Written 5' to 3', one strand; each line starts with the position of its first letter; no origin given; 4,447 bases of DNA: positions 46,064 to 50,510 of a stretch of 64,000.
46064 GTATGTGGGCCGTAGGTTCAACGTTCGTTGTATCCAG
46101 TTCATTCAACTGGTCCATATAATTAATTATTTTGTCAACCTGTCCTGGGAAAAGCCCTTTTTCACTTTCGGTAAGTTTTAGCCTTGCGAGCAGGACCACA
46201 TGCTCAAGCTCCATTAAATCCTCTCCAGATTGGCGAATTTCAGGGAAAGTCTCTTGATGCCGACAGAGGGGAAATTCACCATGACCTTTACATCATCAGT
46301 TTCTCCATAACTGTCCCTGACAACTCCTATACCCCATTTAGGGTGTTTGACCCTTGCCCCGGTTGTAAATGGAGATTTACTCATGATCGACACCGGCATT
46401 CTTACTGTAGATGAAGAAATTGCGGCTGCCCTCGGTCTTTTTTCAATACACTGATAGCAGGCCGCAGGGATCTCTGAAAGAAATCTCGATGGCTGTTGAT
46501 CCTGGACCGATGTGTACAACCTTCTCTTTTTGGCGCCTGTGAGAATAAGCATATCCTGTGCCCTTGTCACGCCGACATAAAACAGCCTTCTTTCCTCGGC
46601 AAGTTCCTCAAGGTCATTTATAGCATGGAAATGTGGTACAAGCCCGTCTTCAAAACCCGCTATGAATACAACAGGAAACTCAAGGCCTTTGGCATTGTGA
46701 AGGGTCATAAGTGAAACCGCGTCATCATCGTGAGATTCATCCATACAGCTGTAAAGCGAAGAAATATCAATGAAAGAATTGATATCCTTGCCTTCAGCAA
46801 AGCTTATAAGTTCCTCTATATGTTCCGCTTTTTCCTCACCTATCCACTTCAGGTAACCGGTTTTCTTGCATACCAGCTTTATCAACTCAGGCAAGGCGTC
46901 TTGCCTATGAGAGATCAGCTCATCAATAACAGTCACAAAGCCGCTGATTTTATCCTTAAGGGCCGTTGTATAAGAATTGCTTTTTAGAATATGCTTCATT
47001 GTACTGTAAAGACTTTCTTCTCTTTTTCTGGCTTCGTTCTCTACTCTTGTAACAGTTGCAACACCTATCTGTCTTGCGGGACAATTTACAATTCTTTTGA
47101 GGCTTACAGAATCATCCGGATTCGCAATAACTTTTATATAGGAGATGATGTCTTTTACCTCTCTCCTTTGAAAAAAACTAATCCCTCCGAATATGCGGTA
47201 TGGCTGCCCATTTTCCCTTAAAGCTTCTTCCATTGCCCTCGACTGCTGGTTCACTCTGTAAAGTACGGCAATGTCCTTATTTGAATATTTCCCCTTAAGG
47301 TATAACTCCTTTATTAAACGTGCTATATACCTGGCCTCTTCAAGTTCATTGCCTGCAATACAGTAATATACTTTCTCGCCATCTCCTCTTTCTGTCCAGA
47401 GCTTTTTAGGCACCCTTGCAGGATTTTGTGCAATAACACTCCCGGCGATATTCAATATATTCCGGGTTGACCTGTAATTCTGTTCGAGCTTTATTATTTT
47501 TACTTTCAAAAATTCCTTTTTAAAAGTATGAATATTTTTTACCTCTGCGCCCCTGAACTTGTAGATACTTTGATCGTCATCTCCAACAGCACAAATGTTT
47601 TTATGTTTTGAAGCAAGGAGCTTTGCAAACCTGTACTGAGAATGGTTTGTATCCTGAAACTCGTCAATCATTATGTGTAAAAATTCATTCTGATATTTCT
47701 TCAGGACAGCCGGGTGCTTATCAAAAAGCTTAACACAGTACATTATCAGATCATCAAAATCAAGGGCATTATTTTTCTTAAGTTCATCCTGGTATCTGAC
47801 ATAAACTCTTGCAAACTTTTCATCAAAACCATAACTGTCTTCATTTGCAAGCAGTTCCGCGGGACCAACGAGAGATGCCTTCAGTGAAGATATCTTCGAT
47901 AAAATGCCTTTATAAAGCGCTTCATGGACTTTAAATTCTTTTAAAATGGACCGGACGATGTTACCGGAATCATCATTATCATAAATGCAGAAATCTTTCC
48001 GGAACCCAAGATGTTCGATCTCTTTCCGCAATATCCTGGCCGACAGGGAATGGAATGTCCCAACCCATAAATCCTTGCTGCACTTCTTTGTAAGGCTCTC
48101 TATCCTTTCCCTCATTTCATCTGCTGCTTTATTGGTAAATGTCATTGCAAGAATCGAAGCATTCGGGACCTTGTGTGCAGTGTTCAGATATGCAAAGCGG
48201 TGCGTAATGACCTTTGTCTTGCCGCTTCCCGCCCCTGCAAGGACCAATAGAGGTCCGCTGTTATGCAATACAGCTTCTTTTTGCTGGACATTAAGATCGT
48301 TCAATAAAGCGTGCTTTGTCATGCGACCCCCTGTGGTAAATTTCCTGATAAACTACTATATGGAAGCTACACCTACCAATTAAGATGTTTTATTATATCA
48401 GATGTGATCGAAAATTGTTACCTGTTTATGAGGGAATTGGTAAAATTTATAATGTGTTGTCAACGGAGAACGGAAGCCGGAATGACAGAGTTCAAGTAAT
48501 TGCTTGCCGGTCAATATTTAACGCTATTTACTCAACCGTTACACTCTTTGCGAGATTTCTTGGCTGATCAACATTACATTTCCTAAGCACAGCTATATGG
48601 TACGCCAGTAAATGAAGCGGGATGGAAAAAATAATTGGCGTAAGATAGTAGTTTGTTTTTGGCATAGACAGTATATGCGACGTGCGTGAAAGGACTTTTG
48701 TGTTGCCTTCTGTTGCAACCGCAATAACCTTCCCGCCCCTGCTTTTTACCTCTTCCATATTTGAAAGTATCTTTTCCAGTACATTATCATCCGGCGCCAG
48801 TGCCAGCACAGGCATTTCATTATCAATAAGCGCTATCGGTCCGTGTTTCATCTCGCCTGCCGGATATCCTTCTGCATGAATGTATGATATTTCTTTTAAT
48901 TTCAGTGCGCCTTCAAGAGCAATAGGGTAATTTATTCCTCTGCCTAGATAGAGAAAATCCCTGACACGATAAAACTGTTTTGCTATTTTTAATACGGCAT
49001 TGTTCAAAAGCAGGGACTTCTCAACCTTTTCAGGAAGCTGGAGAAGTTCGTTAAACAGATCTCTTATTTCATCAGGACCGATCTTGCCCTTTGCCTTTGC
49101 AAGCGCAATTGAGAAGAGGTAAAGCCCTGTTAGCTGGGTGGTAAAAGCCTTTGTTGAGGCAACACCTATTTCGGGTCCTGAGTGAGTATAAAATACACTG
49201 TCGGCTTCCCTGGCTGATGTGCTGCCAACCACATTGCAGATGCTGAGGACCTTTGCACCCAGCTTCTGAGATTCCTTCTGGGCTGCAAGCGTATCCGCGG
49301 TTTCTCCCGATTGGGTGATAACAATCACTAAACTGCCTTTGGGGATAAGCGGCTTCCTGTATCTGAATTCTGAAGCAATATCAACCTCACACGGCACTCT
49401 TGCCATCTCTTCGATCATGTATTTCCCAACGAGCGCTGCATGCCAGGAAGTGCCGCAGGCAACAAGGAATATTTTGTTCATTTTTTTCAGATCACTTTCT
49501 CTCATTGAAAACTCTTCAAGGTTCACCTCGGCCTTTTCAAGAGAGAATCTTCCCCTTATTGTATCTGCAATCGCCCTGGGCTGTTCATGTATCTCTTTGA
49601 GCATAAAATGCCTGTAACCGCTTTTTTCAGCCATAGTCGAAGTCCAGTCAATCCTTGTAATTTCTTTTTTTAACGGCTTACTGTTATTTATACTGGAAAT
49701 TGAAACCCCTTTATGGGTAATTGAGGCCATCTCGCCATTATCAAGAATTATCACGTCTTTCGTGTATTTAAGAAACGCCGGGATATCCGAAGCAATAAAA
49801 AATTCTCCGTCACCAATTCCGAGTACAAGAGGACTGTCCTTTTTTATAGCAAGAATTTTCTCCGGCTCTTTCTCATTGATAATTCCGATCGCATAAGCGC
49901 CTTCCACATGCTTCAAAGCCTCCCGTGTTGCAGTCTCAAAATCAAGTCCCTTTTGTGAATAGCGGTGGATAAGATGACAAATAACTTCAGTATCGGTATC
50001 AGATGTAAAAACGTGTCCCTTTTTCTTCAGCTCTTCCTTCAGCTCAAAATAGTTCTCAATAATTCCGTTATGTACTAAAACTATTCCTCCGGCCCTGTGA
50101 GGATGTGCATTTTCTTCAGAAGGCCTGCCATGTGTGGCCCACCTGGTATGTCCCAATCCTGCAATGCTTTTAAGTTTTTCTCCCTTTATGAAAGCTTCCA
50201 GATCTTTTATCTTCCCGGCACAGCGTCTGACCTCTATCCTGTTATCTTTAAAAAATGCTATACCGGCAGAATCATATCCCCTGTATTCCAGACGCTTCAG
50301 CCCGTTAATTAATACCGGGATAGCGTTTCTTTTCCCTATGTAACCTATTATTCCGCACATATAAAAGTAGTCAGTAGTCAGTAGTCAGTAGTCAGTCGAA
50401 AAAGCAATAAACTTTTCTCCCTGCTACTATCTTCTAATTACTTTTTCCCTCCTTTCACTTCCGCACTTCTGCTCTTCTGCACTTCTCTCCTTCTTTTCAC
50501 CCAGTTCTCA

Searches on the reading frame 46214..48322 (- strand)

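Call 77: search_protein_families(library=pfam, max_evalue=0.00001, proteins=[window:46214-48322:-])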
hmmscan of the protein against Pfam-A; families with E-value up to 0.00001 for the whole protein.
window:46214-48322:- (702 aa): 6 families
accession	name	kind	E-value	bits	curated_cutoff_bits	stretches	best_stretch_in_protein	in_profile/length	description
PF00580.27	UvrD-helicase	-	1.2e-90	304.3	23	1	10-271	1-270/271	UvrD/REP helicase N-terminal domain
PF13361.12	UvrD_C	-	5.6e-72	243.5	25.6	1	277-598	1-349/350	UvrD-like helicase C-terminal domain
PF13245.12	AAA_19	-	3.5e-26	92.4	25.1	1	14-257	1-134/134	AAA domain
PF21196.3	PcrA_UvrD_tudor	-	1.7e-10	41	23.9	1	655-699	2-46/48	PcrA/UvrD tudor domain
PF13538.12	UvrD_C_2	-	5.7e-10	39.4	27.4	1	538-594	4-51/52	UvrD-like helicase C-terminal domain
PF13604.12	AAA_30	-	9.4e-06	25.9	27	0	10-76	2-68/191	AAA domain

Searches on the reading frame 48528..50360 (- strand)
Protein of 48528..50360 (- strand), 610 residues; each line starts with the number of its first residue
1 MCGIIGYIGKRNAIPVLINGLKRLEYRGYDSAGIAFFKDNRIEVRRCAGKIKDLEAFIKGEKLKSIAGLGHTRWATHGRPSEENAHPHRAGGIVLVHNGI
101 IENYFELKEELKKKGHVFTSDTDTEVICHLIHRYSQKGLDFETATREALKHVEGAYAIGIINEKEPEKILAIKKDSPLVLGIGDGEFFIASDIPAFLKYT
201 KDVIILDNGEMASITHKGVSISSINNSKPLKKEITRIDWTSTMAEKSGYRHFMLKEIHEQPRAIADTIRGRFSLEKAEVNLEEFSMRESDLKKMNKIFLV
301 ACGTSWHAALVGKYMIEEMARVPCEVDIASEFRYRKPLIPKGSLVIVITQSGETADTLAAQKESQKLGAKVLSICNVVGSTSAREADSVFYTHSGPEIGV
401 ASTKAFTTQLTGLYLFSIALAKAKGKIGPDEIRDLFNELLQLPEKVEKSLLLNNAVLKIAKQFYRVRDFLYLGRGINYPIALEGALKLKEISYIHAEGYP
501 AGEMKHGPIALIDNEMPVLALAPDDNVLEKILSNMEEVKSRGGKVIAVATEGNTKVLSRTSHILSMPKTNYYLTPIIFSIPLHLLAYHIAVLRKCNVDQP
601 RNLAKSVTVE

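Call 77: search_protein_families(library=pfam, max_evalue=0.00001, proteins=[window:48528-50360:-])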
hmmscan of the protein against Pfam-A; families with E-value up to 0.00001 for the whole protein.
window:48528-50360:- (610 aa): 4 families
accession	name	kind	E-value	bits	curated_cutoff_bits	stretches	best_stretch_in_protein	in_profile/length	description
PF01380.27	SIS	-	1.7e-59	199.8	25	2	291-416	2-128/131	SIS domain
PF13522.11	GATase_6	-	1e-23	84.2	27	1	67-192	12-130/130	Glutamine amidotransferase domain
PF13537.11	GATase_7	-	2.2e-17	63.6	25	1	86-197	14-122/123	Glutamine amidotransferase domain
PF13230.11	GATase_4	-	5.9e-06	25.8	23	1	30-145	34-152/272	Glutamine amidotransferases class-II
